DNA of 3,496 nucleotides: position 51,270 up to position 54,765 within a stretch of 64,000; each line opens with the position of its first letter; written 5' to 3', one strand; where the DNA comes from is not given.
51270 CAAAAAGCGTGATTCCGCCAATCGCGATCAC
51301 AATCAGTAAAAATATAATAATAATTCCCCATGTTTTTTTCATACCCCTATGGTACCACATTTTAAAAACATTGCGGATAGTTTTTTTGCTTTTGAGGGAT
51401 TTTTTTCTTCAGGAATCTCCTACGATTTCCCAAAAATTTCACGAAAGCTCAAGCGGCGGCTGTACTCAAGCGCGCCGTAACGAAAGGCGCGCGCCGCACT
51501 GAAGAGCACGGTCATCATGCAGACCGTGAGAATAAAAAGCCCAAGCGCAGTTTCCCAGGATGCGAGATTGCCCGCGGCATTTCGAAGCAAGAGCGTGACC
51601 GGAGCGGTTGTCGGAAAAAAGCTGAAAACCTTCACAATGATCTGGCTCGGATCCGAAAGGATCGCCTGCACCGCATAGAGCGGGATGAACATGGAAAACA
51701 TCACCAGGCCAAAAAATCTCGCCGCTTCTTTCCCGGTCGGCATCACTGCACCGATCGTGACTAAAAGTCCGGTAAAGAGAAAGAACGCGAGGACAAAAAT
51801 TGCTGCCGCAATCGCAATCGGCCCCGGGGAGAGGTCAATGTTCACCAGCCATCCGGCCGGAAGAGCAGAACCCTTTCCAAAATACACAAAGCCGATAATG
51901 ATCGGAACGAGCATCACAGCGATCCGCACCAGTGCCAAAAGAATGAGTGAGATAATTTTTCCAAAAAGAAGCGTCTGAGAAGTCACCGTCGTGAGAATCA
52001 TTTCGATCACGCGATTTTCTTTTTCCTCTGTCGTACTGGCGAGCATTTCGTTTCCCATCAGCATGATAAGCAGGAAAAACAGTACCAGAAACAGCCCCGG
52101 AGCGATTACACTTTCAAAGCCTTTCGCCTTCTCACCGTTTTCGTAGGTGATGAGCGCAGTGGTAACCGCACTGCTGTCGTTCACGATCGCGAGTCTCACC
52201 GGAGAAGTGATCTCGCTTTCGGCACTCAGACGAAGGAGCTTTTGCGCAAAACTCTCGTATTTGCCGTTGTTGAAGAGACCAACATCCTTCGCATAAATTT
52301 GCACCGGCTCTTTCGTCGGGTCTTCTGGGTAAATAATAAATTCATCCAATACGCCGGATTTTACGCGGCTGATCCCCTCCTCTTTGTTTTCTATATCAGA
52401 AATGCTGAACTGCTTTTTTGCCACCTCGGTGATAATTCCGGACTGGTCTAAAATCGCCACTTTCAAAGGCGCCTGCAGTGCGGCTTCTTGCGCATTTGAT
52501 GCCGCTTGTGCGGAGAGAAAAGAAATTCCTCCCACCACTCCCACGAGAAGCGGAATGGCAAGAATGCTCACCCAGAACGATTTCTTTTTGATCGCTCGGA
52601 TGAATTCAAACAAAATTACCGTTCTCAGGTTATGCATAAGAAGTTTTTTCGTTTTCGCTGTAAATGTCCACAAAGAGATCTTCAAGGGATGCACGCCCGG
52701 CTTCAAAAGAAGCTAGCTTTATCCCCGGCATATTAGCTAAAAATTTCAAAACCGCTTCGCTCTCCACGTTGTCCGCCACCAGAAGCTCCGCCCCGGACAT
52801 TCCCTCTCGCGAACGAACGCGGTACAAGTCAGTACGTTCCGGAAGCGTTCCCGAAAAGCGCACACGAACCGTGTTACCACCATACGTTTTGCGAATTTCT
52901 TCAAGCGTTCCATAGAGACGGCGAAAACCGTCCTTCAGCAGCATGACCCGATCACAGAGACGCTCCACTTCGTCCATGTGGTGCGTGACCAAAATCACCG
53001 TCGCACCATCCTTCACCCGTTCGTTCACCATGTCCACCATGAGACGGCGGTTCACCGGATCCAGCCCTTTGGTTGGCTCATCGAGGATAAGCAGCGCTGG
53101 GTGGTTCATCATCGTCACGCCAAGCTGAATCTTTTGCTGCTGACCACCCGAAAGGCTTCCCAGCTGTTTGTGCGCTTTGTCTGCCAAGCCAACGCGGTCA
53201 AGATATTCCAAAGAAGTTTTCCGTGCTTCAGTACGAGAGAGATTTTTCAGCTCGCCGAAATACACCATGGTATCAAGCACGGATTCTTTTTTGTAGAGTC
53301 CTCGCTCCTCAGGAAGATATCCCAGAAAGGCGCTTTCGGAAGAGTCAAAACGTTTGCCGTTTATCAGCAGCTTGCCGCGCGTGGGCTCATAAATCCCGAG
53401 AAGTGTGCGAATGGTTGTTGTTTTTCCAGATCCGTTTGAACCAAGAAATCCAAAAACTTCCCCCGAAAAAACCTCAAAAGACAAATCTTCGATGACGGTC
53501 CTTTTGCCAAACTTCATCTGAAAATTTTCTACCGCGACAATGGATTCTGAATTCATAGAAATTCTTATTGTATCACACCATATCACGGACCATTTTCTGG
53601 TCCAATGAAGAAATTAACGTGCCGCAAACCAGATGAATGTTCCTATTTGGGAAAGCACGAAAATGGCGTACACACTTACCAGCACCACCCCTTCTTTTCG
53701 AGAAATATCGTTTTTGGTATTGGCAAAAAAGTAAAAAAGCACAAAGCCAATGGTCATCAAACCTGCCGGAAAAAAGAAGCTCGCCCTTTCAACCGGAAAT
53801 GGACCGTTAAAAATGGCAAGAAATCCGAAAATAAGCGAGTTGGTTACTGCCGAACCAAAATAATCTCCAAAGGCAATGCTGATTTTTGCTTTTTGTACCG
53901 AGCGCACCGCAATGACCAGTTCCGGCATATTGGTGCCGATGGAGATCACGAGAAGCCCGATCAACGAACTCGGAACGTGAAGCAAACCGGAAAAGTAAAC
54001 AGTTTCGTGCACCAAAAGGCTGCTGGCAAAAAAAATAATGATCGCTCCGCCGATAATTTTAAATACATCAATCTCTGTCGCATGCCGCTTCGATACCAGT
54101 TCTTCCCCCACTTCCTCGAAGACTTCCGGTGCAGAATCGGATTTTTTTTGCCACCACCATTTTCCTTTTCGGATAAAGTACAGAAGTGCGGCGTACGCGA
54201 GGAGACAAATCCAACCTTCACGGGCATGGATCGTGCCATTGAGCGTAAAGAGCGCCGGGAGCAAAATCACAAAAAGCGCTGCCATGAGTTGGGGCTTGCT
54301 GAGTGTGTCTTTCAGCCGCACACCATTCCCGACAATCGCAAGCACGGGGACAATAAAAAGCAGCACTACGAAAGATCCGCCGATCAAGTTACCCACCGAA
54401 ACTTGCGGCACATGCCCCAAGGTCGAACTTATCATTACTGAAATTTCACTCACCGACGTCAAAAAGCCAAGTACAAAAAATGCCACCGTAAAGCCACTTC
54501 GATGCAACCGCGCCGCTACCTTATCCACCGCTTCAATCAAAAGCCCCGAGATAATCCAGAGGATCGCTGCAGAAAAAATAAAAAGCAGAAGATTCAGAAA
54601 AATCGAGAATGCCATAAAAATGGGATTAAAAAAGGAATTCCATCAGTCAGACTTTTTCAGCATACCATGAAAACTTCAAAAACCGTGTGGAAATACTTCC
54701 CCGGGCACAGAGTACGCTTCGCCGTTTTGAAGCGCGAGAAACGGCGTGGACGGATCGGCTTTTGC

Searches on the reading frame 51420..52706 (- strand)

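Call 11: search_protein_families(library=pfam, proteins=[window:51420-52706:-])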
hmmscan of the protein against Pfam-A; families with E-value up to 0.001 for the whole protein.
window:51420-52706:- (428 aa): 2 families
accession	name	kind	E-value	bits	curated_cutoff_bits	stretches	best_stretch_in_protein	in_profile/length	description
PF12698.13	ABC2_membrane_3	-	2.9e-33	115.8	31.6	1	42-402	1-342/347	ABC-2 family transporter protein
PF12679.13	ABC2_membrane_2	-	1.4e-16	61.1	27.2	1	30-394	3-267/283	ABC-2 family transporter protein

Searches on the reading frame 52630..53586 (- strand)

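Call 11: search_protein_families(library=pfam, proteins=[window:52630-53586:-])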
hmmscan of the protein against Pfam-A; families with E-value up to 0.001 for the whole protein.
window:52630-53586:- (318 aa): 4 families
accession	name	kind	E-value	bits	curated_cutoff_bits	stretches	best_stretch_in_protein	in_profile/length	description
PF00005.33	ABC_tran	-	3.2e-29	102.7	25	1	33-172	2-136/137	ABC transporter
PF13732.12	DrrA1-3_C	-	7.5e-10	39.8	27.4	1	226-307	1-79/81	ATP-binding protein DrrA1-3-like, C-terminal domain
PF13304.12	AAA_21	-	1.6e-09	38.7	27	1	75-203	140-299/304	AAA domain, putative AbiEii toxin, Type IV TA system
PF02463.25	SMC_N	-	1.9e-06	27.9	40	1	40-210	22-205/220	RecF/RecN/SMC N terminal domain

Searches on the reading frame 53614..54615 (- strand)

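Call 11: search_protein_families(library=pfam, proteins=[window:53614-54615:-])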
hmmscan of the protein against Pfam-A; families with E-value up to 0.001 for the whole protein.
window:53614-54615:- (333 aa): 1 family
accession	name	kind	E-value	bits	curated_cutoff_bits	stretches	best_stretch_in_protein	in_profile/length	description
PF01699.29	Na_Ca_ex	-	5.1e-39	134.1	24.9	2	187-324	6-150/151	Sodium/calcium exchanger protein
